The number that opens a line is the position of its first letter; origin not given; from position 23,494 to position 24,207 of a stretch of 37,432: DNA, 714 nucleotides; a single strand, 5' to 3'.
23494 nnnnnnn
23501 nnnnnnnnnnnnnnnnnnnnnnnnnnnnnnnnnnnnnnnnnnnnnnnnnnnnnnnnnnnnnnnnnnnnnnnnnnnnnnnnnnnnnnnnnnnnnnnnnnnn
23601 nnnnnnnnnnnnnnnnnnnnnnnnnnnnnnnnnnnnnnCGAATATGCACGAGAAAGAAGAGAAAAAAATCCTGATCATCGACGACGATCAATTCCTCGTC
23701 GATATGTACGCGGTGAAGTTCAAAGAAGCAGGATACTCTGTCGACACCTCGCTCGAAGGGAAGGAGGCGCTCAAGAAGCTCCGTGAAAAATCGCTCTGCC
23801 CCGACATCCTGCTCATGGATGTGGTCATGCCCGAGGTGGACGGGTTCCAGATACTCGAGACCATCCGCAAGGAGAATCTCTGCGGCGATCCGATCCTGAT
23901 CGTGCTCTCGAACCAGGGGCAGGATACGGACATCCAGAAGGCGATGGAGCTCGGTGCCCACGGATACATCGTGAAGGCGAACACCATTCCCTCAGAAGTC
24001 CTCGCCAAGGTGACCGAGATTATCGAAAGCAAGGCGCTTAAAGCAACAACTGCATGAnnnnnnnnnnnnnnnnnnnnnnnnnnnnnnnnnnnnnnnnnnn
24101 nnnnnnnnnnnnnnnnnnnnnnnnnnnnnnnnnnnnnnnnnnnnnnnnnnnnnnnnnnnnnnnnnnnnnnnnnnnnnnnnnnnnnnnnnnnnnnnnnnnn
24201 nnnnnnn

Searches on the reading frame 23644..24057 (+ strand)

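Call 15: search_protein_families(library=pfam, proteins=[window:23644-24057:+], max_evalue=0.001)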
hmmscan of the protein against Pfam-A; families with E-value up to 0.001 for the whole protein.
window:23644-24057:+ (137 aa): 1 family
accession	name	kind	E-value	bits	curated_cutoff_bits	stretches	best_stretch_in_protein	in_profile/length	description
PF00072.30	Response_reg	-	6.1e-23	81.6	30.2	1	9-113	1-101/111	Response regulator receiver domain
